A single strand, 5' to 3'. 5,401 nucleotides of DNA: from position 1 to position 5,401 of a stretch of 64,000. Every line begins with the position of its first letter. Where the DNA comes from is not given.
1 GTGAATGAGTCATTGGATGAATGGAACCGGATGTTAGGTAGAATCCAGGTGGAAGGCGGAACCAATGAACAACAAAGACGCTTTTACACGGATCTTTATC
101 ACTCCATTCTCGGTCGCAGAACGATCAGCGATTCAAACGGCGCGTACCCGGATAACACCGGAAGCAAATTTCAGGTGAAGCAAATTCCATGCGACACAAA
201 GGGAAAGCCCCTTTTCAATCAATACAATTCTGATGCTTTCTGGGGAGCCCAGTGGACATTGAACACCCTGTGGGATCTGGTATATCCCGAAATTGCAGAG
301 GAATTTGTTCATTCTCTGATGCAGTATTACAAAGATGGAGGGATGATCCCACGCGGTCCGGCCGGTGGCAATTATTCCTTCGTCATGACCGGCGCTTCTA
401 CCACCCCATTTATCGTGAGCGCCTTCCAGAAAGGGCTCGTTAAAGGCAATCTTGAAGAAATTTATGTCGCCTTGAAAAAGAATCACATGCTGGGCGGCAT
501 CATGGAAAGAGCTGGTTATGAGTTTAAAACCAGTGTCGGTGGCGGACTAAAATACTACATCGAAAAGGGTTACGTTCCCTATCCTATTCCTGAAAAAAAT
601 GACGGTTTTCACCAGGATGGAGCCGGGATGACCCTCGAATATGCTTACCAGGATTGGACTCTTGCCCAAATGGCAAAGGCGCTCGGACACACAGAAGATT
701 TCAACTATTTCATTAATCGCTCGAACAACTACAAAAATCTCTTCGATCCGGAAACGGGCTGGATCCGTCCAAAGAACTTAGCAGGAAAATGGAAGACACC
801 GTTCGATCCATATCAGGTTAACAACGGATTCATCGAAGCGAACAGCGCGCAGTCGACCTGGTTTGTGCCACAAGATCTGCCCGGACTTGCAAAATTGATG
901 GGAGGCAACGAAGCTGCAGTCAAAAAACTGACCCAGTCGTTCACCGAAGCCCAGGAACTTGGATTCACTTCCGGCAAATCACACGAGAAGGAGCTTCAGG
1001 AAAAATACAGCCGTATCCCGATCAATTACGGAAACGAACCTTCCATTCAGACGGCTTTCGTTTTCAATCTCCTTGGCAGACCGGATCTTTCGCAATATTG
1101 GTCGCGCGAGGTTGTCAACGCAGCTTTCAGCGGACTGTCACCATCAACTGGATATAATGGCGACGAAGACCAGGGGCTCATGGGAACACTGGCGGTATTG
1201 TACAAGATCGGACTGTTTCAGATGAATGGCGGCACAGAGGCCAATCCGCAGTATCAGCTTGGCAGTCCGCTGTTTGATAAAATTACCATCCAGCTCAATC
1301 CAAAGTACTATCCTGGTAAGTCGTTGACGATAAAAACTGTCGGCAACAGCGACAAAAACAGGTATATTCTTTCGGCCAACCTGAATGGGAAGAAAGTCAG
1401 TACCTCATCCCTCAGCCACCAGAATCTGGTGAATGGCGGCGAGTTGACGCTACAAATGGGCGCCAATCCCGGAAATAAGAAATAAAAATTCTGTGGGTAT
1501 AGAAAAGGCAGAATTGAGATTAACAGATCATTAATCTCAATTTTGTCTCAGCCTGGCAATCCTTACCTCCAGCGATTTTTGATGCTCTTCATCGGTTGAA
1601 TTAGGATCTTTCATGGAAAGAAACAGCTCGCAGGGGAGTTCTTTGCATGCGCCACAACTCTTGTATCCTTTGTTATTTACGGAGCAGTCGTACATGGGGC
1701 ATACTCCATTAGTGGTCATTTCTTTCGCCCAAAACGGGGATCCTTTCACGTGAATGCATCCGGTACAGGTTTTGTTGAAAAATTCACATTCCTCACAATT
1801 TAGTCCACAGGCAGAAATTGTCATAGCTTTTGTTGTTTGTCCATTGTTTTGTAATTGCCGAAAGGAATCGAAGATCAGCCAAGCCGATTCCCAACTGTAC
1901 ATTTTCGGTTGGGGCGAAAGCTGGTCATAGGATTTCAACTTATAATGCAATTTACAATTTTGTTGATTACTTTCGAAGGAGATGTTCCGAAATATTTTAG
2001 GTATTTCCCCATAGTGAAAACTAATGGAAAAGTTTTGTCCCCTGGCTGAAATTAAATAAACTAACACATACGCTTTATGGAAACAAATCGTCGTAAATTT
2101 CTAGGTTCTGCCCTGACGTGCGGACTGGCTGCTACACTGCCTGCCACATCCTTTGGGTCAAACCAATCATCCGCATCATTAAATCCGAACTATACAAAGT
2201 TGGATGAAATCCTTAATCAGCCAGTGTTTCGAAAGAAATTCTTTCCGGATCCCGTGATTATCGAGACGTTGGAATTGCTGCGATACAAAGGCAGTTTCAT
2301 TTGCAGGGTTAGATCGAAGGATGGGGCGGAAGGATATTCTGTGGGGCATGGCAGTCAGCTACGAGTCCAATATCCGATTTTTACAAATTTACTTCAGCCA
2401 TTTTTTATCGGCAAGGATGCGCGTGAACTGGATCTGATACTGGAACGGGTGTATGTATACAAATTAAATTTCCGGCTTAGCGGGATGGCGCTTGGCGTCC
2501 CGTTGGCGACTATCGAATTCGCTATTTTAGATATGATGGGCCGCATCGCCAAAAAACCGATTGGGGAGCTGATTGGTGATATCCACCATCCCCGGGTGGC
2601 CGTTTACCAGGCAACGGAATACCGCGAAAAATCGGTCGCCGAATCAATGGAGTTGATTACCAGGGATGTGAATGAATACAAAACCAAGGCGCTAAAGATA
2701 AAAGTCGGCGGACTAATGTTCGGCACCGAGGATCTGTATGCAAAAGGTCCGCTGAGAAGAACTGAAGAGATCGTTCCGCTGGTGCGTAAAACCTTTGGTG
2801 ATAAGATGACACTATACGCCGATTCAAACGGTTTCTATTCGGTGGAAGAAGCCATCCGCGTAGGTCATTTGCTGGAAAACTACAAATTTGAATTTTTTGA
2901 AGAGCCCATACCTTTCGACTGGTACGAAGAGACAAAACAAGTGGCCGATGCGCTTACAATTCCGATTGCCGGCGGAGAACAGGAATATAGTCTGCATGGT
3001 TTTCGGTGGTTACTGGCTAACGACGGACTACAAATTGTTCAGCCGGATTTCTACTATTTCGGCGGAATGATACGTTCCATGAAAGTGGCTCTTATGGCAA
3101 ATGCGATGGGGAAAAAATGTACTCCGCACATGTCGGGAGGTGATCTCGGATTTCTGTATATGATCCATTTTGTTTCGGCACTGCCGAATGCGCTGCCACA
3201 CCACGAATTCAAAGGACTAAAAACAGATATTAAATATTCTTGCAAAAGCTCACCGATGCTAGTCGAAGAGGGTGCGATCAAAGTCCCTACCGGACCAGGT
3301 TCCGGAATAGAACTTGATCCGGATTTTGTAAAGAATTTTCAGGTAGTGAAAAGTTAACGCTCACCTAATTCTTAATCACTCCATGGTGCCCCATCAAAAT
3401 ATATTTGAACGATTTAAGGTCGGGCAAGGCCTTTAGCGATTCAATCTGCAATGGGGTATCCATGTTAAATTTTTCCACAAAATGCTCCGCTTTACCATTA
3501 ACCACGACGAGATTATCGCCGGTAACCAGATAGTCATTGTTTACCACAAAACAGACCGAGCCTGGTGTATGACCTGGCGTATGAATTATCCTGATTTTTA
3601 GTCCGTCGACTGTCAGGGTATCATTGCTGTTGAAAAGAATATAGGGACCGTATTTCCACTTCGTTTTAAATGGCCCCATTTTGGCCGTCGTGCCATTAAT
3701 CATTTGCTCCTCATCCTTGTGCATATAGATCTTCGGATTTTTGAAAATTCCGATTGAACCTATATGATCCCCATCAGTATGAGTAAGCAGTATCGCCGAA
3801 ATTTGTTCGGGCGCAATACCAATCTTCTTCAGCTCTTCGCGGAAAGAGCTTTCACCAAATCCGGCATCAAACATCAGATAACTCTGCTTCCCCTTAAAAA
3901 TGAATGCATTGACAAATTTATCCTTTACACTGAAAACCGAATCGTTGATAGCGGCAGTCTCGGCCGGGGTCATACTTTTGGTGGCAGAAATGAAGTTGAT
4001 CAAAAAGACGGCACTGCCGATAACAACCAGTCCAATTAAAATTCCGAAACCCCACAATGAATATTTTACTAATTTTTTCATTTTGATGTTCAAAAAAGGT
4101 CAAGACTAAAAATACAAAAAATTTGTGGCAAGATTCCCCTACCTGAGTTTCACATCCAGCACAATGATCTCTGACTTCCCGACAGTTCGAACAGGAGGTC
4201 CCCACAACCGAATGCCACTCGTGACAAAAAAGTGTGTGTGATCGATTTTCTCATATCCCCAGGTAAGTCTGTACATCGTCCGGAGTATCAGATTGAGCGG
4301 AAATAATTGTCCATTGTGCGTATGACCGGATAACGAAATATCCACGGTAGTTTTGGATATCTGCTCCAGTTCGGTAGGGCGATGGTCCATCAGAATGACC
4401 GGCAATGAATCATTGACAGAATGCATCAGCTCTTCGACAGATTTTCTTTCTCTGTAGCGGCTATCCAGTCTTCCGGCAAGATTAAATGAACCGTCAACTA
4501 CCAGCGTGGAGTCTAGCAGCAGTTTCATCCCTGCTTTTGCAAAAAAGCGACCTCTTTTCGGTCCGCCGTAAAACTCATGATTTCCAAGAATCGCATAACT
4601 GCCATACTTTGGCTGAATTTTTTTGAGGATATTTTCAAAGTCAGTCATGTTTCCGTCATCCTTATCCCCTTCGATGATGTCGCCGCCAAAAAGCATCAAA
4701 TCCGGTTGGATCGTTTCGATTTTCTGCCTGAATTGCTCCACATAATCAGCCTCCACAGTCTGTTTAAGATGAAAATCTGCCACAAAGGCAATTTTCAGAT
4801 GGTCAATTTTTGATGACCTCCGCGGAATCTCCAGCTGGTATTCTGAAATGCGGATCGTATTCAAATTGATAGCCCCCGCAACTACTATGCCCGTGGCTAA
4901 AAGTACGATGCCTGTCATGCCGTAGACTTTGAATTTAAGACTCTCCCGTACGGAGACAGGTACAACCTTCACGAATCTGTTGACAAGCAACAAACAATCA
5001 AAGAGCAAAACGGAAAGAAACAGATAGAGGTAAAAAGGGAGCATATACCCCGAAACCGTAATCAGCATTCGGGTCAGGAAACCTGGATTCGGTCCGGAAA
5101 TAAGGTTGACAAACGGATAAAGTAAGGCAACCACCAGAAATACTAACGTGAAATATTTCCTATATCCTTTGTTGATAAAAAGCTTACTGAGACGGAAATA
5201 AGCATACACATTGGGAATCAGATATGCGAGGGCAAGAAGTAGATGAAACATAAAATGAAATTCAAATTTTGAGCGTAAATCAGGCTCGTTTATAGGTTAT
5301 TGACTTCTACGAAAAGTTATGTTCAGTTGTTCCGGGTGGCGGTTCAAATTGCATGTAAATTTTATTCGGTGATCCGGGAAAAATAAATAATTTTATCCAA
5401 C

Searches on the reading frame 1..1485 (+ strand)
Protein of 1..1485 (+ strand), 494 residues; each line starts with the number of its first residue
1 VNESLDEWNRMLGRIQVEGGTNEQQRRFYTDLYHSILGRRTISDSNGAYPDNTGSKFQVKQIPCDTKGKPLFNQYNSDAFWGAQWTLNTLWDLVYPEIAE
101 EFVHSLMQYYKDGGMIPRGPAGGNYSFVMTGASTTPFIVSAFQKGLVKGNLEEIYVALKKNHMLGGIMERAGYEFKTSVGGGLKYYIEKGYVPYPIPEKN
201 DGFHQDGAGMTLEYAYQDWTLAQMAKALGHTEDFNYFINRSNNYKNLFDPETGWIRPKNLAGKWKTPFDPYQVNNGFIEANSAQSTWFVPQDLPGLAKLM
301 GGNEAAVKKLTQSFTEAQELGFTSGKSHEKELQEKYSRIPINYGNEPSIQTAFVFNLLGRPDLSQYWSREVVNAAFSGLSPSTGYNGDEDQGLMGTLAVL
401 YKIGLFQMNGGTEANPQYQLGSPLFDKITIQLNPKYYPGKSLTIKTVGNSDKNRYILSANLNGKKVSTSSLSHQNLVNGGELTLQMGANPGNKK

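Call 28: search_protein_families(library=pfam, proteins=[window:1-1485:+], max_evalue=0.0001)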
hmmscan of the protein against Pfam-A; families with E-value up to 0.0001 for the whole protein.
window:1-1485:+ (494 aa): 1 family
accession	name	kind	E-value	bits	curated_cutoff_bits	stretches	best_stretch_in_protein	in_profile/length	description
PF07971.18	Glyco_hydro_92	-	3.6e-132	442.1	24.6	1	4-487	22-463/464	Glycosyl hydrolase family 92 catalytic domain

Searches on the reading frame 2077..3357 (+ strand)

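Call 28: search_protein_families(library=pfam, proteins=[window:2077-3357:+], max_evalue=0.0001)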
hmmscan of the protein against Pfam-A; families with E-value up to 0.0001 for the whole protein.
window:2077-3357:+ (426 aa): 1 family
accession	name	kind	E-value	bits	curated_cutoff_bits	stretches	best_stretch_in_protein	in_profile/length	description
PF13378.12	MR_MLE_C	-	1.3e-51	175.9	29.4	1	194-416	6-218/219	Enolase C-terminal domain-like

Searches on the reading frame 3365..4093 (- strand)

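Call 28: search_protein_families(library=pfam, proteins=[window:3365-4093:-], max_evalue=0.0001)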
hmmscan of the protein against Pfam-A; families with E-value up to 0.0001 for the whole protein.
window:3365-4093:- (242 aa): 2 families
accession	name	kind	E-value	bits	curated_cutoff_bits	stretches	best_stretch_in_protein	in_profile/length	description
PF00753.33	Lactamase_B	-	2e-19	70.7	22.7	1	59-236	4-196/196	Metallo-beta-lactamase superfamily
PF19583.5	ODP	-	5e-06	27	27.2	1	62-212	4-156/194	ODP family beta lactamase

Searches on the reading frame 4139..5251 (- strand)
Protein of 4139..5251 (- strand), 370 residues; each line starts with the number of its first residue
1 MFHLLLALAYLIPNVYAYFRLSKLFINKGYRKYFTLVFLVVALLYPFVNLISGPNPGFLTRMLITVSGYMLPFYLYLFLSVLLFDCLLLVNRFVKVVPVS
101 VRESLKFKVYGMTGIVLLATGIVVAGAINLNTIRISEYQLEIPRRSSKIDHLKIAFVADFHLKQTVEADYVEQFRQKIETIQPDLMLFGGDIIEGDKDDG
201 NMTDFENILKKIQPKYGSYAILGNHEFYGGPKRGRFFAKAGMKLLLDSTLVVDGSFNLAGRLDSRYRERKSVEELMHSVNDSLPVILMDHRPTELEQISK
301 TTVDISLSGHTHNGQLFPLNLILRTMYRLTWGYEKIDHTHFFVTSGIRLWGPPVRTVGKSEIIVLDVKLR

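Call 28: search_protein_families(library=pfam, proteins=[window:4139-5251:-], max_evalue=0.0001)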
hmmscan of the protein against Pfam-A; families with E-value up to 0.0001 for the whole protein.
window:4139-5251:- (370 aa): 1 family
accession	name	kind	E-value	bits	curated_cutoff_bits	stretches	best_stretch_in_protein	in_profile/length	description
PF00149.33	Metallophos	-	2.1e-13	51.6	21.5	1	152-313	1-190/191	Calcineurin-like phosphoesterase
